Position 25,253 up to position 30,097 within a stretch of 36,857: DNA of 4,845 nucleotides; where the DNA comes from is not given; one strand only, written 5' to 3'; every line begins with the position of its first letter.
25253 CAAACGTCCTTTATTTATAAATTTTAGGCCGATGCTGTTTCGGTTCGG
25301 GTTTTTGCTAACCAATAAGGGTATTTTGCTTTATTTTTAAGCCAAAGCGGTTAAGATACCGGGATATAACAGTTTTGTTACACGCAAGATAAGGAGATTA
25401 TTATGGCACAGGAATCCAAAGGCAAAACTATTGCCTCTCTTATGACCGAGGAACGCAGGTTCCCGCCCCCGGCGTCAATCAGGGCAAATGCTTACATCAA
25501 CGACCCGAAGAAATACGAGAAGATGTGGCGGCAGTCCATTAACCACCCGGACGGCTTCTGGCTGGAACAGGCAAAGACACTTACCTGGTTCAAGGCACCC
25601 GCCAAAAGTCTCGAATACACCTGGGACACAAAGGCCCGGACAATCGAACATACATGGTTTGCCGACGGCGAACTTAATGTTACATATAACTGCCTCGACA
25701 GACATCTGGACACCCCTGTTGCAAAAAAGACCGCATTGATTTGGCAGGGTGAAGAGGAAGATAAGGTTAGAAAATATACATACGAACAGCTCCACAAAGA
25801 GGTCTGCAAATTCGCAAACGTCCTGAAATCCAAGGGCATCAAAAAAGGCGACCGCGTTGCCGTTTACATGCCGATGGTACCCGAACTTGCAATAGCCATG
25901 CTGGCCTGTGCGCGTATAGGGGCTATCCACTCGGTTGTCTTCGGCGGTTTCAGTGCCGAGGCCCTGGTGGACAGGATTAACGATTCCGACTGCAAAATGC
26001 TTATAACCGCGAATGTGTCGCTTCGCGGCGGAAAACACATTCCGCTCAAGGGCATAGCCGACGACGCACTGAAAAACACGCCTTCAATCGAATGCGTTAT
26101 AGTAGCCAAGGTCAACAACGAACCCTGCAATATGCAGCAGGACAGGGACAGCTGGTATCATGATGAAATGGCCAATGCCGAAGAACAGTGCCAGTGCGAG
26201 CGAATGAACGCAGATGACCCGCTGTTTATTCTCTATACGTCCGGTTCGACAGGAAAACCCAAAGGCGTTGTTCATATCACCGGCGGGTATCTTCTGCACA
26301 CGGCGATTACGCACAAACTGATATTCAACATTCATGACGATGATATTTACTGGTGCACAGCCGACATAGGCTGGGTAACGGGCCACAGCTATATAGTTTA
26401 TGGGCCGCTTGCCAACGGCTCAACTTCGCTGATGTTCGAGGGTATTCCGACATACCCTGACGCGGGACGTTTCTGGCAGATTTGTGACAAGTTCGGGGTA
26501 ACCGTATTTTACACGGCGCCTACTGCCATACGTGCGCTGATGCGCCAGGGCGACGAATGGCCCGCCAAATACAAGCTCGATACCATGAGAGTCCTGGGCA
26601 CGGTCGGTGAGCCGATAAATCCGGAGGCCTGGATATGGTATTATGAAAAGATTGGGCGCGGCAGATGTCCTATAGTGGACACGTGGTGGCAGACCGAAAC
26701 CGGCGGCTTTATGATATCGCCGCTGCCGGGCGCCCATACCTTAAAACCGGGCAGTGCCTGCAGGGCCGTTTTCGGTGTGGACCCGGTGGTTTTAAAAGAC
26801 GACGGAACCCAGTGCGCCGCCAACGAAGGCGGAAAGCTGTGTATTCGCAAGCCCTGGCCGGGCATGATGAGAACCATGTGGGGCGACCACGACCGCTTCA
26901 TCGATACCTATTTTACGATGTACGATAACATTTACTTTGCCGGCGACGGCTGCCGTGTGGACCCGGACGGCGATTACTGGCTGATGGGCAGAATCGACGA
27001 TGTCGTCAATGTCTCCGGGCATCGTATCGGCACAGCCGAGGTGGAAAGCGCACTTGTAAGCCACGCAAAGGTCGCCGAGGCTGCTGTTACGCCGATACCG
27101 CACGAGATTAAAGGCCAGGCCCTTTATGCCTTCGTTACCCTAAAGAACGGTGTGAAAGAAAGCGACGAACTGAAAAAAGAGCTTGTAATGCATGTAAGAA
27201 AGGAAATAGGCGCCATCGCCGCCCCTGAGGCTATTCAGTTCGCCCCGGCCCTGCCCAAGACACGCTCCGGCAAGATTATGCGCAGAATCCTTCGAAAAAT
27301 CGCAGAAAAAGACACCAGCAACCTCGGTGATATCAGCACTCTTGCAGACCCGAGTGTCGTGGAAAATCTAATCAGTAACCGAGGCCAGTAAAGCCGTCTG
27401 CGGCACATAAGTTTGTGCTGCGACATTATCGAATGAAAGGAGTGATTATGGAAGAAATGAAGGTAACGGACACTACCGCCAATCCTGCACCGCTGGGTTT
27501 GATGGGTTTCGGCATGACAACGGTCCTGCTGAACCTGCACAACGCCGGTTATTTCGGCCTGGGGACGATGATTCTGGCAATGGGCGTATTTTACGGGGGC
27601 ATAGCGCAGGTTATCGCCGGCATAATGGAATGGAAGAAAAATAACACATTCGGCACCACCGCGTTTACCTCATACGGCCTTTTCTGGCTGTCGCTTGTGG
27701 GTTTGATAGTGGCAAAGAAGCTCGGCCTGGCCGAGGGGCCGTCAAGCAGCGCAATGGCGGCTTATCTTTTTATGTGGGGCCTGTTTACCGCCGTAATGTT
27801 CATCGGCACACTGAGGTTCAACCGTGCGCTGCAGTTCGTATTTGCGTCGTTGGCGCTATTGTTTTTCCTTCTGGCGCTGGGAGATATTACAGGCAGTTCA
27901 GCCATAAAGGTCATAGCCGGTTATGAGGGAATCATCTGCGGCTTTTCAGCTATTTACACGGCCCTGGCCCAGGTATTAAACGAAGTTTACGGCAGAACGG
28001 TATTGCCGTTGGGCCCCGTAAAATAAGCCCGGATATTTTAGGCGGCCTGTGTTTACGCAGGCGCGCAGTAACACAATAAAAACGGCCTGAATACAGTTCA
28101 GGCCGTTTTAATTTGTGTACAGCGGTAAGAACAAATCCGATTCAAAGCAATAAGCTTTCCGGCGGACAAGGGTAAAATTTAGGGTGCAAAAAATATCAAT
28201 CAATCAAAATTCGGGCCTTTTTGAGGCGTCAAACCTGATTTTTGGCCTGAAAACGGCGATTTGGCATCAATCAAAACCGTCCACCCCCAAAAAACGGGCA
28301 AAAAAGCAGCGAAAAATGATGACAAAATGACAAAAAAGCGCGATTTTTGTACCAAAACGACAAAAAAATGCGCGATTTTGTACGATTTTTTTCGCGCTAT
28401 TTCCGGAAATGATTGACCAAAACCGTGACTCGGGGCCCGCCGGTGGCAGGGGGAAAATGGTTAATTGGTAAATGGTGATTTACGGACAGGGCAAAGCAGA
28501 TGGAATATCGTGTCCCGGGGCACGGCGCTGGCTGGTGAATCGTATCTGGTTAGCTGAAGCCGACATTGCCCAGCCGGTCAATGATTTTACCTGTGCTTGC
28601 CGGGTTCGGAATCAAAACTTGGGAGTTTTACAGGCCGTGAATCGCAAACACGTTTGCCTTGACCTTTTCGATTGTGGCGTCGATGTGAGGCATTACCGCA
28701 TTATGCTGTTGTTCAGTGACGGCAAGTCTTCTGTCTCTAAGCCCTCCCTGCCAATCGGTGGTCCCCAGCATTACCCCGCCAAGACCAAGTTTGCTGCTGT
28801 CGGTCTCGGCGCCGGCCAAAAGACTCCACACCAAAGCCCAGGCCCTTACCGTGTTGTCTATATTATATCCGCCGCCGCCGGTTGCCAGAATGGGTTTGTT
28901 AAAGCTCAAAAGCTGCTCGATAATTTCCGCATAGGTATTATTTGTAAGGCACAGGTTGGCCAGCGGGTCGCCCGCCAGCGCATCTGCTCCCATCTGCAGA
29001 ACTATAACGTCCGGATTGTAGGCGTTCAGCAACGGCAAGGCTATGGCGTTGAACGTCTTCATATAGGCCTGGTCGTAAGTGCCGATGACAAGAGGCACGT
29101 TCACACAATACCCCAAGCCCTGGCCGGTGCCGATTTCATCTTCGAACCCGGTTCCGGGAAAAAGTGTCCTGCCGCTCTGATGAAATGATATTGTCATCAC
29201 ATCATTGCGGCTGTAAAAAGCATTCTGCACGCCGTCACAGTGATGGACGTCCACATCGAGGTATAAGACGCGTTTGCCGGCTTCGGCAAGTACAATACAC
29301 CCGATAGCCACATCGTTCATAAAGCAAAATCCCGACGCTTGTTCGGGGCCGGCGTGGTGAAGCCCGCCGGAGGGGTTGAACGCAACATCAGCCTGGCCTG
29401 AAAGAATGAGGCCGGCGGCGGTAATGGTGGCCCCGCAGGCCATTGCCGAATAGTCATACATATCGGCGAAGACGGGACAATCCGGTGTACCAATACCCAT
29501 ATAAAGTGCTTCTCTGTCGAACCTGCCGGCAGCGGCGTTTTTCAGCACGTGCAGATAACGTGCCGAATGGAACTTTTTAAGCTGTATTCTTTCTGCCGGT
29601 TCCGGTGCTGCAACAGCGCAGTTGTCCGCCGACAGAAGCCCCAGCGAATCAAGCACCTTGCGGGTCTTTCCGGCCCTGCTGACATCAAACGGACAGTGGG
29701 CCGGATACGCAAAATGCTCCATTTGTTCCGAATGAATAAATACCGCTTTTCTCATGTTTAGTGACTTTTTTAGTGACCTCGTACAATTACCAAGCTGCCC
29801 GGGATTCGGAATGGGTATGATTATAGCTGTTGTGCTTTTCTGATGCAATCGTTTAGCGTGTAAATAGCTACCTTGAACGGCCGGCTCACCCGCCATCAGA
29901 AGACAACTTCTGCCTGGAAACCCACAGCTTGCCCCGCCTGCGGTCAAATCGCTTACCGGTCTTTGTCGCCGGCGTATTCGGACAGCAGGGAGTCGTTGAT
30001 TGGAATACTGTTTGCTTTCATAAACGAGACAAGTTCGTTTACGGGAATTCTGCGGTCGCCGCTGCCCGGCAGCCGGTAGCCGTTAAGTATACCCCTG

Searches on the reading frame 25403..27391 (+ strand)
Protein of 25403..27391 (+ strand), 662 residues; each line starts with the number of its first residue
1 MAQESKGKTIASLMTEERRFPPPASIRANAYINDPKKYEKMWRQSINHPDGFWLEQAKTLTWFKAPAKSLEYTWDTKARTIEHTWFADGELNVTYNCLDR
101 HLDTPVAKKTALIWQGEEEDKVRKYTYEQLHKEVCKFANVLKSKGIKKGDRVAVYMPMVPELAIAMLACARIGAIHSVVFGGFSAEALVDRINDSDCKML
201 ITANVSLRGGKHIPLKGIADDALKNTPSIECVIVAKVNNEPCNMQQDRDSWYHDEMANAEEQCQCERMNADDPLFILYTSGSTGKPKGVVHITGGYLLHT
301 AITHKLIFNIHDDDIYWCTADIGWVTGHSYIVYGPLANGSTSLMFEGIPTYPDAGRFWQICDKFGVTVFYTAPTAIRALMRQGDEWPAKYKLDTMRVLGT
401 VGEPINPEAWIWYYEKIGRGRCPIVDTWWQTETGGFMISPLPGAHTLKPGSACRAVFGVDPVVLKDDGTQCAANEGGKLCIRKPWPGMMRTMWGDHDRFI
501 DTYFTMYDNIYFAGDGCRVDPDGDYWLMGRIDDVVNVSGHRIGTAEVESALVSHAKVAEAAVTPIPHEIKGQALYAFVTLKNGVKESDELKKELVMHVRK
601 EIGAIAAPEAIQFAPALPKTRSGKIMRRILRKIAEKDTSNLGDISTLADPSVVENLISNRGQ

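Call 6: search_protein_families(library=pfam, proteins=[window:25403-27391:+], max_evalue=0.01)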
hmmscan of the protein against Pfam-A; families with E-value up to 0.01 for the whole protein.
window:25403-27391:+ (662 aa): 3 families
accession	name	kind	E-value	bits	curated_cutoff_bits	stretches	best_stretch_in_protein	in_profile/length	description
PF00501.34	AMP-binding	-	1.2e-88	298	29.9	1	108-492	10-383/384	AMP-binding enzyme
PF13193.12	AMP-binding_C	-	1.9e-27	96.5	24.5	1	546-624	1-76/76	AMP-binding enzyme C-terminal domain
PF16177.11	ACAS_N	-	3.2e-17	62.5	27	1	38-97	1-55/55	Acetyl-coenzyme A synthetase N-terminus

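Call 34: find_homologous_proteins(query=window:25403-27391:+, max_evalue=1e-100)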
Query window:25403-27391:+ (662 aa): 8000 proteins with E <= 1e-100 among 8000 candidates; the best 120 are listed.
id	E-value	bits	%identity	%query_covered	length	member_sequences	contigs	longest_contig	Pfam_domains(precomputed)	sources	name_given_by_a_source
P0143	0.0e+0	1574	100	100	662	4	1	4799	PF16177.12,PF00501.35,PF13193.13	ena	-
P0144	0.0e+0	1368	85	100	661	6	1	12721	PF16177.12,PF00501.35,PF13193.13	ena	-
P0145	0.0e+0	1348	84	99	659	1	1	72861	PF16177.12,PF00501.35,PF13193.13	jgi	jgi:acetyl-CoA synthetase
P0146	0.0e+0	1347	83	100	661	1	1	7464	PF16177.12,PF00501.35,PF13193.13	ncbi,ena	-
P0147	0.0e+0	1346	84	99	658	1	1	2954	PF16177.12,PF00501.35,PF13193.13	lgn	-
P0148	0.0e+0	1346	85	99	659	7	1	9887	PF16177.12,PF00501.35,PF13193.13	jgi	-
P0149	0.0e+0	1345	83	100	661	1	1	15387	PF16177.12,PF00501.35,PF13193.13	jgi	-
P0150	0.0e+0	1345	84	99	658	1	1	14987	PF16177.12,PF00501.35,PF13193.13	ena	-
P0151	0.0e+0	1345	83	99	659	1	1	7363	PF16177.12,PF00501.35,PF13193.13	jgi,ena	-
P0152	0.0e+0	1344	84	100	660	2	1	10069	PF16177.12,PF00501.35,PF13193.13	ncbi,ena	-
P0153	0.0e+0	1343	83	100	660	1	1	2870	PF16177.12,PF00501.35,PF13193.13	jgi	-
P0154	0.0e+0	1343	84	100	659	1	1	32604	PF16177.12,PF00501.35,PF13193.13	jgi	-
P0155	0.0e+0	1341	84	100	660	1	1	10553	PF16177.12,PF00501.35,PF13193.13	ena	-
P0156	0.0e+0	1341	84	100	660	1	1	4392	PF16177.12,PF00501.35,PF13193.13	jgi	jgi:acetyl-CoA synthetase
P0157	0.0e+0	1340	83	100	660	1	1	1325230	PF16177.12,PF00501.35,PF13193.13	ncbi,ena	-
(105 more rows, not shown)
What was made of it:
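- The acs flank is 82-85% identical to proteins named Planctomycetota, Phycisphaerae, Phycisphaerales or Sedimentisphaerales (call 34).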

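Call 35: find_encoding_contigs(protein=window:25403-27391:+, flank=10000, max_places=8)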
Protein window:25403-27391:+ (662 aa): 2 contigs read that carry it; 2 places shown.
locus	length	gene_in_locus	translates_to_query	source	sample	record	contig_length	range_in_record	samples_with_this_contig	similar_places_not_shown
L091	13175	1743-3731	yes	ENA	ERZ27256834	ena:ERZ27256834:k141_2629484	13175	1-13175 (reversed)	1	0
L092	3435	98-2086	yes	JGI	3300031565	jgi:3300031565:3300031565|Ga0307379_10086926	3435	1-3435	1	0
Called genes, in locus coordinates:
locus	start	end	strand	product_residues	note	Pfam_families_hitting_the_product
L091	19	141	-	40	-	-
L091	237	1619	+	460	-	-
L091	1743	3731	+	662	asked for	PF16177:ACAS_N, PF00501:AMP-binding, PF13193:AMP-binding_C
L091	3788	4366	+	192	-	PF01184:Gpr1_Fun34_YaaH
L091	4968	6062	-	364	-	PF00850:Hist_deacetyl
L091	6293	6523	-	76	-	PF12728:HTH_17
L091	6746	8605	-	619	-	PF00455:DeoRC (faint), PF02550:AcetylCoA_hydro, PF13336:AcetylCoA_hyd_C, PF13302:Acetyltransf_3 (weak), PF00583:Acetyltransf_1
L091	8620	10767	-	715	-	PF02629:CoA_binding, PF13380:CoA_binding_2, PF13607:Succ_CoA_lig, PF19045:Ligase_CoA_2, PF13549:ATP-grasp_5, PF08442:ATP-grasp_2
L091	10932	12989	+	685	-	PF13567:DUF4131, PF03772:Competence, PF00753:Lactamase_B (weak)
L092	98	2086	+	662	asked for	PF16177:ACAS_N, PF00501:AMP-binding, PF13193:AMP-binding_C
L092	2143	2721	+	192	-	PF01184:Gpr1_Fun34_YaaH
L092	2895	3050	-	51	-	-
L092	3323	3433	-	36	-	?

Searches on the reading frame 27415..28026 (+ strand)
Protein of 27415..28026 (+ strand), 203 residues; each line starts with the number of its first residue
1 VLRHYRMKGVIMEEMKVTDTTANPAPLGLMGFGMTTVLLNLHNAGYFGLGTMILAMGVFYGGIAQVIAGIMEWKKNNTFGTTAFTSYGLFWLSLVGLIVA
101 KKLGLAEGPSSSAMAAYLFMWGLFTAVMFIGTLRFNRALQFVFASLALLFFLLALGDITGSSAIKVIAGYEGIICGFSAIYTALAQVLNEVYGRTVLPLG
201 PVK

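Call 6: search_protein_families(library=pfam, proteins=[window:27415-28026:+], max_evalue=0.01)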
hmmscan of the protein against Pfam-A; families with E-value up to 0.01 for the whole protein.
window:27415-28026:+ (203 aa): 1 family
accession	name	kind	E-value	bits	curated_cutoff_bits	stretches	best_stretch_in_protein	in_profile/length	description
PF01184.24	Gpr1_Fun34_YaaH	-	3e-41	141.8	25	1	18-190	14-193/207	GPR1/FUN34/yaaH family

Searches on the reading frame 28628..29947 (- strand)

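Call 22: search_protein_families(library=pfam, proteins=[window:28628-29947:-], max_evalue=0.01)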
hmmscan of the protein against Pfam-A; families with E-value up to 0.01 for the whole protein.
window:28628-29947:- (439 aa): 1 family
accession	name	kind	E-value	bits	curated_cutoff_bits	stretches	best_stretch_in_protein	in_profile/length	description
PF00850.24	Hist_deacetyl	-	4e-83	279.6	27.9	1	87-376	3-297/298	Histone deacetylase domain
